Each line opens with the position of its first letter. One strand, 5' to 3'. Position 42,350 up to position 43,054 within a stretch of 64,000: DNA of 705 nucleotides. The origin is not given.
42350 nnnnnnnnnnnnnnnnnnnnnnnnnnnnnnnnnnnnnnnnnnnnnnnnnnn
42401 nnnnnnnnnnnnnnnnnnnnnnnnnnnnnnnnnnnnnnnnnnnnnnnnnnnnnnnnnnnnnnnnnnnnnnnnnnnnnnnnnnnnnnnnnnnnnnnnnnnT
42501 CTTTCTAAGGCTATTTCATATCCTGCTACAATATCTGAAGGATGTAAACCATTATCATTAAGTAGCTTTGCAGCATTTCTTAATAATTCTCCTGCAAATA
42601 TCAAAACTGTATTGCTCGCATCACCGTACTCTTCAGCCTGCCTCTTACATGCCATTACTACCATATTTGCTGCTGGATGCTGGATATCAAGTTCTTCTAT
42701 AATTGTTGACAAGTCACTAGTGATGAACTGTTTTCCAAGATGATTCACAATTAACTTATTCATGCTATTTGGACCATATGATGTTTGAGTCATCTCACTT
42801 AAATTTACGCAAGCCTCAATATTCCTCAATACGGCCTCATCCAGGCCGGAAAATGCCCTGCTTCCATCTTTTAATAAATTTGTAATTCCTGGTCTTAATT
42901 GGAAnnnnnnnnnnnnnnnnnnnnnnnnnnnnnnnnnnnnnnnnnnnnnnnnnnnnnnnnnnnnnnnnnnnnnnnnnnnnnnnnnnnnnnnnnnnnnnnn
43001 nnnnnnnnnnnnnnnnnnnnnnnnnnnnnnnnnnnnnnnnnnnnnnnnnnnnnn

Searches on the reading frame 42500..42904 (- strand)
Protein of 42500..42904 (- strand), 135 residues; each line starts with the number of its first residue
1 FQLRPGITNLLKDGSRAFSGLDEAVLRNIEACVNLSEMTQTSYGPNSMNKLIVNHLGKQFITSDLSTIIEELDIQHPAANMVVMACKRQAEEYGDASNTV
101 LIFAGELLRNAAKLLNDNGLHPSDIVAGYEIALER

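Call 41: search_solved_structures(query=window:42500-42904:-, max_evalue=0.00001, show_alignments=1)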
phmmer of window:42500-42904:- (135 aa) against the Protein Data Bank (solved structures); distinct sequences matched with E-value up to 0.00001: 111 (the best 60 are shown).
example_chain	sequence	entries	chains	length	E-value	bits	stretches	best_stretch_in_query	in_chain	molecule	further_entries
4b2t_Q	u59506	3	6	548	4e-42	146.7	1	4-134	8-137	T-COMPLEX PROTEIN 1 SUBUNIT THETA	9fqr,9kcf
9umt_E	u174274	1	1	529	4.2e-42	146.6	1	4-133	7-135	T-complex protein 1 subunit theta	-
8sfe_q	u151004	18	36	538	4.3e-42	146.5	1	4-133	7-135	T-complex protein 1 subunit theta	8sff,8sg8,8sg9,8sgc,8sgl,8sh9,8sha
7trg_B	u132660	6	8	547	4.5e-42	146.5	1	4-133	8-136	T-complex protein 1 subunit theta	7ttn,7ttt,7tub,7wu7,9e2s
6qb8_q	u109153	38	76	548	4.5e-42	146.5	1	4-133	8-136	T-complex protein 1 subunit theta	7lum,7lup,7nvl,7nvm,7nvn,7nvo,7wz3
9unw_E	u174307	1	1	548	7.6e-42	145.8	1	4-134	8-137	T-complex protein 1 subunit theta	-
6nr8_H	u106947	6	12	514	3.9e-40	140.2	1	10-133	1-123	T-complex protein 1 subunit theta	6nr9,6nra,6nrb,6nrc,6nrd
3iyg_Q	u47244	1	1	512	1e-38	135.6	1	13-134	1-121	T-complex protein 1 subunit theta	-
8sgq_q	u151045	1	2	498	3.3e-33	117.9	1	25-133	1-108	T-complex protein 1 subunit theta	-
4v81_H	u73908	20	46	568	1.7e-26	96.2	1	9-132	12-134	T-complex protein 1 subunit theta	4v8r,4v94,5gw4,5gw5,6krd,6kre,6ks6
9rwp_A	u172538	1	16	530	4.2e-26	94.9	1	12-134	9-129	Ancestral Group II Chaperonin (ACII)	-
1q3s_A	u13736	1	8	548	6.3e-26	94.3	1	10-135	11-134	Thermosome alpha subunit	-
1q2v_A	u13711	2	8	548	1.7e-25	93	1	10-135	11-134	Thermosome alpha subunit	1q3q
1q3r_A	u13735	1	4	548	4.5e-25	91.6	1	10-135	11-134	Thermosome alpha subunit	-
1a6d_B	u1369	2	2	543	5.2e-24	88.1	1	10-134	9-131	THERMOSOME (BETA SUBUNIT)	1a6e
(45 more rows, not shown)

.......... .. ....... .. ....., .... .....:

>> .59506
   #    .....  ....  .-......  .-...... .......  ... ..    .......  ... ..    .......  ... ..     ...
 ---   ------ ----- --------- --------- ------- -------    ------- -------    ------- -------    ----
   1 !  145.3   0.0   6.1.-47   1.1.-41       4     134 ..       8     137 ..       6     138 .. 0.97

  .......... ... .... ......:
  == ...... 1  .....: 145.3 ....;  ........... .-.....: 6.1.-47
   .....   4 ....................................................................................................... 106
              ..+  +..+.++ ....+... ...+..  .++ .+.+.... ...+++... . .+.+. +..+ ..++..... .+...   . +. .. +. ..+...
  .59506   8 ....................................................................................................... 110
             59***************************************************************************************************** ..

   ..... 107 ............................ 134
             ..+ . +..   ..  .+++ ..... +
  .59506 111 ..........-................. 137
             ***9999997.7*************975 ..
